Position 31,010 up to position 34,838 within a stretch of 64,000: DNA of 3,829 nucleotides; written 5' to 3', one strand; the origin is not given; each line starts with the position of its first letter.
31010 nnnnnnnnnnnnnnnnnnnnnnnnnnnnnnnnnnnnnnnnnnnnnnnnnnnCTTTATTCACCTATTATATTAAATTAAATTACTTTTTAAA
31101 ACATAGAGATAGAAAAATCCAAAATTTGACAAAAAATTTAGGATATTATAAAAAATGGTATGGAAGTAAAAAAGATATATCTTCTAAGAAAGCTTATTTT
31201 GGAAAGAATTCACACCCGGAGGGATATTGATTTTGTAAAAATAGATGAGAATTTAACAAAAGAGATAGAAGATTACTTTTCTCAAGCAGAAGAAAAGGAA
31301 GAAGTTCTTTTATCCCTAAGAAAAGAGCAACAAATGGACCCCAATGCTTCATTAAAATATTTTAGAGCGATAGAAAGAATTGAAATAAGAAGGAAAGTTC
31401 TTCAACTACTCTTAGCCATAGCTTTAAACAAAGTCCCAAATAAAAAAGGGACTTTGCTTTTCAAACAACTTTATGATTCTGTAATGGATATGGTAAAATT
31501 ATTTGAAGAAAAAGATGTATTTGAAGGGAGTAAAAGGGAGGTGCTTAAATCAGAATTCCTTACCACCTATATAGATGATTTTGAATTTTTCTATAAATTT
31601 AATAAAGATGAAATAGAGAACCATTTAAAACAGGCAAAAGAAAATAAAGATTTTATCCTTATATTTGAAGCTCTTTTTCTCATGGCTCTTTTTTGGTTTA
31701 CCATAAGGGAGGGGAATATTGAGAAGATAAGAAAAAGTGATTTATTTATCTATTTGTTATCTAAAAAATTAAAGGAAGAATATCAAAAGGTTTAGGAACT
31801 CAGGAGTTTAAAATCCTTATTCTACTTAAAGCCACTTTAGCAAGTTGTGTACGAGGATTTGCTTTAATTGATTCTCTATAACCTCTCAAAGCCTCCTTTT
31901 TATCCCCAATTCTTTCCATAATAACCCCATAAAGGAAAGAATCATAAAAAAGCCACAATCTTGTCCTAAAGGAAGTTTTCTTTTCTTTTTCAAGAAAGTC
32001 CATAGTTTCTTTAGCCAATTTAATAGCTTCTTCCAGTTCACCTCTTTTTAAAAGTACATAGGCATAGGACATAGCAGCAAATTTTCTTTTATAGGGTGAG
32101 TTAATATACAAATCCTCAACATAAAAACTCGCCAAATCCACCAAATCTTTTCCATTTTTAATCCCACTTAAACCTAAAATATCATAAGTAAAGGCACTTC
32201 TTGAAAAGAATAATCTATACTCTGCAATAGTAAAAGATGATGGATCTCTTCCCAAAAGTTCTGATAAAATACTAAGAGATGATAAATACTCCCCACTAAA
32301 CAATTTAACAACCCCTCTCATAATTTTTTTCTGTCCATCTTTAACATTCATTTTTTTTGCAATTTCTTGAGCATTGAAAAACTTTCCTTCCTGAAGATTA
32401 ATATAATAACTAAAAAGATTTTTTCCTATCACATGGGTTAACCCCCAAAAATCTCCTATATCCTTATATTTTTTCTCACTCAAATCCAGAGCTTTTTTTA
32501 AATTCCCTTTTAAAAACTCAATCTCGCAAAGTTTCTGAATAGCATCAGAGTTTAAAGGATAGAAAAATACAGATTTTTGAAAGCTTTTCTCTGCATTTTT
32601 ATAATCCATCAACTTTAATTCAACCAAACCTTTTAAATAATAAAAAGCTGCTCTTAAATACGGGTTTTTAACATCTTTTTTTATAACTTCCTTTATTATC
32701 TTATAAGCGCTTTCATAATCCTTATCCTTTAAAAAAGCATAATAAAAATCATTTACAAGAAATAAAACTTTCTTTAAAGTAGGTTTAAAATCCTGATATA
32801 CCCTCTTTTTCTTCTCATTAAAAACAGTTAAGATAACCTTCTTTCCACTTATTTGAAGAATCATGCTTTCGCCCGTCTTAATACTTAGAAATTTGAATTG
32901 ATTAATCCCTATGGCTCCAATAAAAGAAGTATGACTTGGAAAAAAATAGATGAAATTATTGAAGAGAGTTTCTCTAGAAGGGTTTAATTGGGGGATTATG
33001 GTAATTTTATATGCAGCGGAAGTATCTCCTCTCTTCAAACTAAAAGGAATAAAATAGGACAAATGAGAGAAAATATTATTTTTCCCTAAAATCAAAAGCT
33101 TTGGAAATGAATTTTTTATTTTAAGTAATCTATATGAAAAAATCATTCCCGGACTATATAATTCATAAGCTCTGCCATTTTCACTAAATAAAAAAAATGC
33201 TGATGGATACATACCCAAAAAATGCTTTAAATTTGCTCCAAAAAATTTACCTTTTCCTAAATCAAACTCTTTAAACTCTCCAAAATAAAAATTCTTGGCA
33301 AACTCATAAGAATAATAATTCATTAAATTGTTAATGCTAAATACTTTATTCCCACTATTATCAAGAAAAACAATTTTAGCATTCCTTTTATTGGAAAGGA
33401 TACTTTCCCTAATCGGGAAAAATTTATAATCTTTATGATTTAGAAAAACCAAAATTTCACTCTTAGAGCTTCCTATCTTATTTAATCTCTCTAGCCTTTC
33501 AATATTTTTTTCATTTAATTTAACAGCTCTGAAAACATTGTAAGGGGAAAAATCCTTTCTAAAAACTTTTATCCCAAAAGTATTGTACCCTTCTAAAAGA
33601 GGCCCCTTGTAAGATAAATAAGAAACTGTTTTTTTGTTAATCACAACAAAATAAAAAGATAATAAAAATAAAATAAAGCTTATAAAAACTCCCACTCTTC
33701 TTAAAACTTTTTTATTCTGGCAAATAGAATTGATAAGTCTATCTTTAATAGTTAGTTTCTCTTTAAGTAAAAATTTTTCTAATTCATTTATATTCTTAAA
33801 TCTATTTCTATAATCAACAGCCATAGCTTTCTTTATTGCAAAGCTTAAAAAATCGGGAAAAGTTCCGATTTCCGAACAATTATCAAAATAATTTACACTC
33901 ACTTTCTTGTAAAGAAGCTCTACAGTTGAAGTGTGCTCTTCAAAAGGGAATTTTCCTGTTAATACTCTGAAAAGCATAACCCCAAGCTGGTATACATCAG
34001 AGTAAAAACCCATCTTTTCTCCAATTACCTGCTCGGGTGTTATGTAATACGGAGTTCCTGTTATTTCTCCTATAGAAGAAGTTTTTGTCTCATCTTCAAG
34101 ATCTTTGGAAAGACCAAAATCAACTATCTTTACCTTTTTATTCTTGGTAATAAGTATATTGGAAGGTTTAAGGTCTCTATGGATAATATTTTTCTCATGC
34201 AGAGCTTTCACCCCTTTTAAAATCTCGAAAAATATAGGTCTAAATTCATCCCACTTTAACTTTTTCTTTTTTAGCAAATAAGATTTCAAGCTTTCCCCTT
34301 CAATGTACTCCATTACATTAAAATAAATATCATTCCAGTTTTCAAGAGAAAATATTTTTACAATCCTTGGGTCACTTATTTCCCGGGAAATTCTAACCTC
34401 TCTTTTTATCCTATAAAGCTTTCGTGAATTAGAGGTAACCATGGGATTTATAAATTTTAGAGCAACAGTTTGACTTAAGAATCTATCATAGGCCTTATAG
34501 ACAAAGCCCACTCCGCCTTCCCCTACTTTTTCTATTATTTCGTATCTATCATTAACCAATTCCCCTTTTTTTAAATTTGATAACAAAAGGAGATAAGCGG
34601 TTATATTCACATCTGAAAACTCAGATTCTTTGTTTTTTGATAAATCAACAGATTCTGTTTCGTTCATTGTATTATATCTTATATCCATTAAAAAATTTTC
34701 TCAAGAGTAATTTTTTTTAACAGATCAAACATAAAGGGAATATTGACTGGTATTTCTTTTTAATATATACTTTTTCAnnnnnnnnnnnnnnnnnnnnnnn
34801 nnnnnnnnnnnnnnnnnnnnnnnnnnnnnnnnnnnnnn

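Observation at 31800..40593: Eukaryotic-like Ser/Thr kinase (TM + TPR) divergent from a GWxTD-BatB-BatD gene string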

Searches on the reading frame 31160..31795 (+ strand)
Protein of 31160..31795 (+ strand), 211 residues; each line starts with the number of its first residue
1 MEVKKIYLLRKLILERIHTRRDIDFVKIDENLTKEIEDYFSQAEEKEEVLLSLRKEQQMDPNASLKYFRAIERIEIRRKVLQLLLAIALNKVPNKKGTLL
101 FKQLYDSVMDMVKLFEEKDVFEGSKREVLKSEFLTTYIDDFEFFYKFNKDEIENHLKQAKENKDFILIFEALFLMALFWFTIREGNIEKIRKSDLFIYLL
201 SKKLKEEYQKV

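Call 5: search_protein_families(library=pfam, proteins=[window:31160-31795:+], max_evalue=0.01)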
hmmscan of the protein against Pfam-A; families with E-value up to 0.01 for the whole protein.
window:31160-31795:+ (211 aa): 0 families

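Call 6: search_protein_families(library=ncbifam, proteins=[window:31160-31795:+], max_evalue=0.01)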
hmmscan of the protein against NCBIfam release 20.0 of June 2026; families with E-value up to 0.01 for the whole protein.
window:31160-31795:+ (211 aa): 0 families

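Call 59: search_protein_families(library=padloc, proteins=[window:31160-31795:+], max_evalue=0.001)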
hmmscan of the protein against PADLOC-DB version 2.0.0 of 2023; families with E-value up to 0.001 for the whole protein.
window:31160-31795:+ (211 aa): 0 families

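Call 81: search_protein_families(library=pfam, proteins=[window:31160-31795:+], max_evalue=10)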
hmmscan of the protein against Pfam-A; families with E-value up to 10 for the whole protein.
window:31160-31795:+ (211 aa): 3 families
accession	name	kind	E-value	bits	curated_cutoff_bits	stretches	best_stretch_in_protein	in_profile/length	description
PF20153.4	DUF6535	-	0.14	12.5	23.9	1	150-183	10-43/177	Family of unknown function (DUF6535)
PF12308.13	Noelin-1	-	5.8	7.5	25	1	17-50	60-93/100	Neurogenesis glycoprotein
PF23864.1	DUF7222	-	7.4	7.3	27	1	137-166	36-65/108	Domain of unknown function (DUF7222)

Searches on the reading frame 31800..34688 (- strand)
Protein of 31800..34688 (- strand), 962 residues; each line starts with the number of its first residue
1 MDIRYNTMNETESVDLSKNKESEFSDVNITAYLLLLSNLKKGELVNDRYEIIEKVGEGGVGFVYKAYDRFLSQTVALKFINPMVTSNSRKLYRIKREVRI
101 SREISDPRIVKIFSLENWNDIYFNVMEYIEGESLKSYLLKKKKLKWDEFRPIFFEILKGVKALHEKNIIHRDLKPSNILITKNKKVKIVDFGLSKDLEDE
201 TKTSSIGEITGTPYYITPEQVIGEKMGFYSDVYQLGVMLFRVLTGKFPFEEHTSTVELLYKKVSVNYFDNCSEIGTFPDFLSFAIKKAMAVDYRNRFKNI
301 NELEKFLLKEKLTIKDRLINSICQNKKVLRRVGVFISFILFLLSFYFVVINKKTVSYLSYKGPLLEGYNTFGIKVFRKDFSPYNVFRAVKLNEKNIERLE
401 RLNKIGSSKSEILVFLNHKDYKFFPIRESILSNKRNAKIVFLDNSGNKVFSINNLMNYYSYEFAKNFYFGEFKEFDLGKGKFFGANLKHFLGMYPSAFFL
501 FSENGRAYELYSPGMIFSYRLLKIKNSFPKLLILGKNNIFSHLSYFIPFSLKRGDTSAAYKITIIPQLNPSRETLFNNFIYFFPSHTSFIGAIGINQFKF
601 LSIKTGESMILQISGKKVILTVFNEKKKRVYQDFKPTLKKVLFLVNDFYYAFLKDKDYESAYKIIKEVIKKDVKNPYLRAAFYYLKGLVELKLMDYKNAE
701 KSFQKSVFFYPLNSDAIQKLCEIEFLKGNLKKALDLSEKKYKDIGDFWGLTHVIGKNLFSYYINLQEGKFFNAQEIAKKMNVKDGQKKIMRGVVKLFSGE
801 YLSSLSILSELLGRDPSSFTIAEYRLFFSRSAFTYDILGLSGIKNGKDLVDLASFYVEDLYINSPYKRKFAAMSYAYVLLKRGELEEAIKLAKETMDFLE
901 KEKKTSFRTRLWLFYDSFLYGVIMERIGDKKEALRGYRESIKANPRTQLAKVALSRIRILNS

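Call 5: search_protein_families(library=pfam, proteins=[window:31800-34688:-], max_evalue=0.01)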
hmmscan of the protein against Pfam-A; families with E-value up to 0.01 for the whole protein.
window:31800-34688:- (962 aa): 17 families
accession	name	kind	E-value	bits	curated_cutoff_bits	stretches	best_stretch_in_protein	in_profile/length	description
PF00069.31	Pkinase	-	1.6e-51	175.7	31.7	1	49-257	1-207/263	Protein kinase domain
PF07714.23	PK_Tyr_Ser-Thr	-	1.4e-32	113.5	23.1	1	50-255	2-211/258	Protein tyrosine and serine/threonine kinase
PF03109.22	ABC1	-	1.1e-08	34.9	22.9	1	125-203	146-223/244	ABC1 atypical kinase-like domain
PF12895.13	ANAPC3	-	1.1e-06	29.2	27.2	0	650-705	31-81/82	Anaphase-promoting complex, cyclosome, subunit 3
PF13428.12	TPR_14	-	1.8e-06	28.5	23.5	0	919-956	6-43/44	Tetratricopeptide repeat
PF01163.29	RIO1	-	1.9e-06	28.1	22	1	125-195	84-152/187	RIO domain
PF13432.12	TPR_16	-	1.4e-05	25.8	32.7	0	651-711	6-62/65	Tetratricopeptide repeat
PF17667.7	Pkinase_fungal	-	1.7e-05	24.1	24.1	1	155-217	294-361/387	Fungal protein kinase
PF07719.23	TPR_2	-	2.5e-05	24.5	27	0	918-946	5-33/34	Tetratricopeptide repeat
PF12330.14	Haspin_kinase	-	0.00012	21.7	25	1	145-195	203-254/364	Haspin like kinase domain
PF14531.12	Kinase-like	-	0.00021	21.1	25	1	158-296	156-289/289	Kinase-like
PF13424.12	TPR_12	-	0.00053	20.6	30.1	0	874-942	8-73/77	Tetratricopeptide repeat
PF22205.1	Csm6_6H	-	0.00058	20.4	27.6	0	656-707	16-67/93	Csm6 6H domain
PF04049.19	ANAPC8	-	0.0014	18.6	23.8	0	675-722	161-206/267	Anaphase promoting complex subunit 8 / Cdc23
PF14559.12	TPR_19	-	0.0028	18.4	25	0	653-680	2-29/68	Tetratricopeptide repeat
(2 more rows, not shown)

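Call 6: search_protein_families(library=ncbifam, proteins=[window:31800-34688:-], max_evalue=0.01)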
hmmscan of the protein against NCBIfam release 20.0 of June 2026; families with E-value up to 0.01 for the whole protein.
window:31800-34688:- (962 aa): 25 families
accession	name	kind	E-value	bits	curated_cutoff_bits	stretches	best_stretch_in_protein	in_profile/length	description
NF033483.0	PknB_PASTA_kin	equivalog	4.7e-70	237.2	450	1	42-306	2-264/563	Stk1 family PASTA domain-containing Ser/Thr kinase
NF009651.0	PRK13184.1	equivalog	9e-44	149.7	839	1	47-306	2-286/932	serine/threonine-protein kinase PknD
NF047741.1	antiphage_MADS6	equivalog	2.2e-42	145.4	460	2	34-166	482-610/612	methylation-associated defense system protein kinase MAD6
NF052427.1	StpK7MSMEG_1200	equivalog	1.6e-36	126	900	1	48-254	8-214/601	serine/threonine protein kinase StpK7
TIGR03903.1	TOMM_kin_cyc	equivalog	1.1e-31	109.7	705.75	1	72-300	3-237/1267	TOMM system kinase/cyclase fusion protein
NF038150.1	lanthi_synth_IV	equivalog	1.1e-23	83.5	650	1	41-311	183-457/851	class IV lanthionine synthetase LanL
NF033442.0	BREX_PglW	equivalog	1.6e-17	62.6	990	1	40-304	505-763/1391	BREX system serine/threonine kinase PglW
NF053615.1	SerThrKinAfsKStmc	equivalog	1.1e-15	57.4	1300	1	49-260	15-223/809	protein serine/threonine kinase AfsK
NF058632.1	SerThrKinPrkT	equivalog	2e-15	56.6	280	1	41-192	15-163/322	serine/threonine protein kinase PrkT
NF038151.1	lanthi_synth_III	equivalog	1.6e-13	50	575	1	47-242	220-422/833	class III lanthionine synthetase LanKC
NF043056.1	T4SS_LegK1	equivalog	1.1e-12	47.4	550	1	43-239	63-280/516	Dot/Icm T4SS effector kinase LegK1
TIGR03724.2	arch_bud32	equivalog_domain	4.8e-11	42.5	125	1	124-199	70-136/193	KEOPS complex kinase/ATPase Bud32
NF011464.0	PRK14879.1-7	equivalog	1.6e-10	41.1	246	1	93-195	52-150/221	Kae1-associated kinase Bud32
NF011460.0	PRK14879.1-1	equivalog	6.6e-10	38.5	199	1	122-201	86-164/232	Kae1-associated kinase Bud32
NF011463.0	PRK14879.1-4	equivalog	3.1e-08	33.3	188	1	123-195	94-161/237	Kae1-associated kinase Bud32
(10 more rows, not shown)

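Call 59: search_protein_families(library=padloc, proteins=[window:31800-34688:-], max_evalue=0.001)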
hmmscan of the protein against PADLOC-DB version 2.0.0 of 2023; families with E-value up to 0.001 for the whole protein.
window:31800-34688:- (962 aa): 35 families (the best 25 are shown)
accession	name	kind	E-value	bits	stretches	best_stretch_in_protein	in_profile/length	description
PDLC04060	PD-T4-6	-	1.4e-70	236.6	1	42-309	3-268/486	-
PDLC04047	PD-T4-6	-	3.4e-68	228.1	1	40-313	3-274/327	-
PDLC04042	PD-T4-6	-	2.2e-65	219.2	1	41-309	3-271/292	-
PDLC04053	PD-T4-6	-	7.8e-65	217.4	1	46-308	8-269/311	-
PDLC04057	PD-T4-6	-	2.4e-64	216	1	42-314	3-273/443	-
PDLC04138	mad6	-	5.9e-63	211.8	1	34-263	38-270/659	mads_6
PDLC04048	PD-T4-6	-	7.4e-59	197.9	1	42-306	5-268/354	-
PDLC04054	PD-T4-6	-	3e-56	189.3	1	40-304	4-267/347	-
PDLC04061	PD-T4-6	-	6.1e-56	189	1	42-305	11-278/510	-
PDLC04043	PD-T4-6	-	1.6e-54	183.7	1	45-304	13-271/452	-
PDLC04039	PD-T4-6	-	1.9e-48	163.6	1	40-303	8-268/458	-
PDLC04052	PD-T4-6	-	8.9e-45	151.8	1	44-308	6-274/496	-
PDLC04041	PD-T4-6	-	9.9e-44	148.3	1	48-303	29-286/443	-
PDLC01088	C3a189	-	2e-41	140.5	1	55-253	5-212/840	kinase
PDLC04064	PD-T4-6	-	4.7e-41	139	1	49-310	22-284/369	-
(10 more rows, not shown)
